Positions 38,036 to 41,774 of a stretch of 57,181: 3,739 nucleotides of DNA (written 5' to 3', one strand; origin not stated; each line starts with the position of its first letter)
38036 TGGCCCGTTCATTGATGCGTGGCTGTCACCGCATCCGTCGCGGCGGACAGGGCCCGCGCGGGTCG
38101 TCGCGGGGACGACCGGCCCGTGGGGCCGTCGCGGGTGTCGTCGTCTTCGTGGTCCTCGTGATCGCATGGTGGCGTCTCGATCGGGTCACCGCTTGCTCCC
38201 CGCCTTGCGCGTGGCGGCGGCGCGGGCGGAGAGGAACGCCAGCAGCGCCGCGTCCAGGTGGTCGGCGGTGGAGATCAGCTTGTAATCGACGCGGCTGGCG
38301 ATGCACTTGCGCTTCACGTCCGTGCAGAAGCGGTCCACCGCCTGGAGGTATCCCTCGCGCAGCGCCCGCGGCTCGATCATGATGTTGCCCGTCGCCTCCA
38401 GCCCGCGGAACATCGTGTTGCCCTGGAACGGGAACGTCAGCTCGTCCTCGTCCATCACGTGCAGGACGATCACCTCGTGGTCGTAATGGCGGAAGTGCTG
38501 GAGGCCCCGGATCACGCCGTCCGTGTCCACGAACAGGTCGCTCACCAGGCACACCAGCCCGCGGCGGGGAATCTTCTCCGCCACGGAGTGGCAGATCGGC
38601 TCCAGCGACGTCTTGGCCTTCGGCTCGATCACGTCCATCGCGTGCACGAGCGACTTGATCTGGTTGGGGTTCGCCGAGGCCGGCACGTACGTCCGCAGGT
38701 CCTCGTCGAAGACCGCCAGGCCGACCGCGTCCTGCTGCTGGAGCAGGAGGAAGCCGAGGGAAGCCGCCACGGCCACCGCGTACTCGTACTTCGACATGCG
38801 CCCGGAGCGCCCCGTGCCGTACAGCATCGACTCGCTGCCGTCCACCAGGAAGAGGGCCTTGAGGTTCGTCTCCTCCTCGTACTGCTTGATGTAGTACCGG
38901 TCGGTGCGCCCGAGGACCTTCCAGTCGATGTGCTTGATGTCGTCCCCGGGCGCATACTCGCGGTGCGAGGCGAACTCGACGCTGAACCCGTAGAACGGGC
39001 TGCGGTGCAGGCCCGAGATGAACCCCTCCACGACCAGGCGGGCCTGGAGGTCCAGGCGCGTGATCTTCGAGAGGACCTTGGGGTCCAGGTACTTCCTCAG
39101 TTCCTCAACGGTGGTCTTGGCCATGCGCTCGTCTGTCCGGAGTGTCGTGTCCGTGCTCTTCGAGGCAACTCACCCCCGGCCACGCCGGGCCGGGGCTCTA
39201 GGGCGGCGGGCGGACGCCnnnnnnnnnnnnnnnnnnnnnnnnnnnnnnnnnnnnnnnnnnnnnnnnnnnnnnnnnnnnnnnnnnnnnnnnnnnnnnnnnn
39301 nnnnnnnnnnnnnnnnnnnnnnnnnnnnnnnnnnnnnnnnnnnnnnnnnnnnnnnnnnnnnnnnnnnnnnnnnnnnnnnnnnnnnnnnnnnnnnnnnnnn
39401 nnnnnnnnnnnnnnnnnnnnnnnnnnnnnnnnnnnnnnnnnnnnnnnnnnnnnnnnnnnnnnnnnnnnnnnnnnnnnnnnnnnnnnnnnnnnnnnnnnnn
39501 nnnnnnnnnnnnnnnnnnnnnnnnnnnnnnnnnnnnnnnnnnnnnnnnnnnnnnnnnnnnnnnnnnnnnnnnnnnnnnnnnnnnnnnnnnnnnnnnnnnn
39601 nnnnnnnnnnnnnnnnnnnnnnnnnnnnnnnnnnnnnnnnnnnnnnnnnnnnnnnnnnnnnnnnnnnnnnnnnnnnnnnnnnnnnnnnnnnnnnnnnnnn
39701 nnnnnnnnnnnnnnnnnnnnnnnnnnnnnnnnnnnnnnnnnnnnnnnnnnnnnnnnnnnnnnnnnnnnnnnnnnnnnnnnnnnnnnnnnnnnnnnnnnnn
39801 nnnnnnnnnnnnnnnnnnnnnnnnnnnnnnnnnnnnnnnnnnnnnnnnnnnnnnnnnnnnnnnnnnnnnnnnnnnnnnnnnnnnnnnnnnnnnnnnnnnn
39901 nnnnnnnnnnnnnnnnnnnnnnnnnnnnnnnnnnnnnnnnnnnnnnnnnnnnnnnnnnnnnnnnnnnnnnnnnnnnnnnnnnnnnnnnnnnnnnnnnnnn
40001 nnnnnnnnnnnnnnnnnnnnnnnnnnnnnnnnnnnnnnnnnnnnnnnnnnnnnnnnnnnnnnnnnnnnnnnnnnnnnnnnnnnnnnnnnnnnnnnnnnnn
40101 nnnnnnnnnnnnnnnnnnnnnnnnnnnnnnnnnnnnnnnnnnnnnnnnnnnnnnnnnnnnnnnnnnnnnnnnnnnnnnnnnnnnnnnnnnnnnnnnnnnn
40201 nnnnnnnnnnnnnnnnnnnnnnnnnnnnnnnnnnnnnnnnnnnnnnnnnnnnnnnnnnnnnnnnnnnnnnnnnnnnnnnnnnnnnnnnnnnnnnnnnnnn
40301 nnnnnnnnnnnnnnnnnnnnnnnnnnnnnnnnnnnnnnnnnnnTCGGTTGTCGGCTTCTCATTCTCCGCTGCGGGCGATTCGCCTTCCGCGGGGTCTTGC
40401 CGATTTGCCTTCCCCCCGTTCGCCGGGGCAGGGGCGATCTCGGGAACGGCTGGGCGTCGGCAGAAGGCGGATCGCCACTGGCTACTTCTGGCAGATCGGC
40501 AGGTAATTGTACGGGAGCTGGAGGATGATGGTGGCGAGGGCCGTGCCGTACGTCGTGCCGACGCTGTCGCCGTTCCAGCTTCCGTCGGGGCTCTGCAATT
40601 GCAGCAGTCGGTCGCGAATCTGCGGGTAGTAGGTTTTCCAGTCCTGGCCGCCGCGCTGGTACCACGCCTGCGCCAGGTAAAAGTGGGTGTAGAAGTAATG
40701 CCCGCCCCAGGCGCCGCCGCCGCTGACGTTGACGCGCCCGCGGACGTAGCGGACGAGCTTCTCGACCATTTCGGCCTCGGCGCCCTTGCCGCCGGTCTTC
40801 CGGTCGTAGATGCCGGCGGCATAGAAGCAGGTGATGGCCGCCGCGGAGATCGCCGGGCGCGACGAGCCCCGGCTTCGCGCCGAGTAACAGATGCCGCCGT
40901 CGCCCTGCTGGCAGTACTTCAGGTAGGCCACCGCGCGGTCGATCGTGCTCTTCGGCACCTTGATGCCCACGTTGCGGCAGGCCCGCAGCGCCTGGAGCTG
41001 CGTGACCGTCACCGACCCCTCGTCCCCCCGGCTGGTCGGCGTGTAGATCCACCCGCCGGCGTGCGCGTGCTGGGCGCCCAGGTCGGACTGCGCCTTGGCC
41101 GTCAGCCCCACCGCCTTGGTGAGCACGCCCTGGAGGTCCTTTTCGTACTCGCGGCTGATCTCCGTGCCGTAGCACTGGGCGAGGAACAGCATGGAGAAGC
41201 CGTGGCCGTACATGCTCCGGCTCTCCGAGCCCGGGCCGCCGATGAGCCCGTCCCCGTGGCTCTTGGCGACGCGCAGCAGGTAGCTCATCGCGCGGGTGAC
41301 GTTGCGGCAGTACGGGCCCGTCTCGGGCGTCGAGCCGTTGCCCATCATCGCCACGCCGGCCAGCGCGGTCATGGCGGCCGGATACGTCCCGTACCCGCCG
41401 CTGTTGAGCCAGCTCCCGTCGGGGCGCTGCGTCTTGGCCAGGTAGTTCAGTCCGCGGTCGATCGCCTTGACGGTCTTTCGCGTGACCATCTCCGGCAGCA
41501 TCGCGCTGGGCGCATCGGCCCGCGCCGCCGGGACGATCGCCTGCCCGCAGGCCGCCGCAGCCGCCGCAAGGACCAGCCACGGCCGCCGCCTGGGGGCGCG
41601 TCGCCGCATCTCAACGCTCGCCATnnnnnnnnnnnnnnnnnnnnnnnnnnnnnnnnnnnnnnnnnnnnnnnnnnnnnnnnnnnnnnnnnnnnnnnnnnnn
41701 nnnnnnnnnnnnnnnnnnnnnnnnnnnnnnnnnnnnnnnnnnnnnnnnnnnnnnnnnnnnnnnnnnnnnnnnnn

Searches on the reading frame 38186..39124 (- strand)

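Call 19: search_protein_families(library=pfam, proteins=[window:38186-39124:-], max_evalue=0.001)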
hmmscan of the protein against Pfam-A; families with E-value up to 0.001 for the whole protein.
window:38186-39124:- (312 aa): 2 families
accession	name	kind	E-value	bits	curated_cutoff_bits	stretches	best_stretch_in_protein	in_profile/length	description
PF01882.25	DUF58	-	1.2e-47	162.3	23.4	1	53-263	1-210/216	Protein of unknown function DUF58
PF13519.12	VWA_2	-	1.7e-06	29.1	27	1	91-176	2-80/107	von Willebrand factor type A domain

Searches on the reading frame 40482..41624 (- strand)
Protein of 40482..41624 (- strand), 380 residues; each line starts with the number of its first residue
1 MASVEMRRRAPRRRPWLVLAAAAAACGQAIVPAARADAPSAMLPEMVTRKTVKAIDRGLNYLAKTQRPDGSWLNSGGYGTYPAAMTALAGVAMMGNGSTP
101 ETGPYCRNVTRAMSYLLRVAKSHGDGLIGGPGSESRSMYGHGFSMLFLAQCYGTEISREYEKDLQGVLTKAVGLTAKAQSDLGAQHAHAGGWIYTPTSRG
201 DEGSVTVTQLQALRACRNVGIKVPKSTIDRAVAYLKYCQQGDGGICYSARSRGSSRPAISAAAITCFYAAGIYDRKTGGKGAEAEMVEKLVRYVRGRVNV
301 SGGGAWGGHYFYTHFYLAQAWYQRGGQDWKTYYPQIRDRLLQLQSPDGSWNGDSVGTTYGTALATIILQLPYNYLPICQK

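Call 19: search_protein_families(library=pfam, proteins=[window:40482-41624:-], max_evalue=0.001)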
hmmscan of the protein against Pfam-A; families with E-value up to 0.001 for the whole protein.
window:40482-41624:- (380 aa): 1 family
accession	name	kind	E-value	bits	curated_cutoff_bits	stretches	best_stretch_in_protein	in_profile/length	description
PF13243.12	SQHop_cyclase_C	-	1.9e-10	40.7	26.1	1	42-97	148-203/319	Squalene-hopene cyclase C-terminal domain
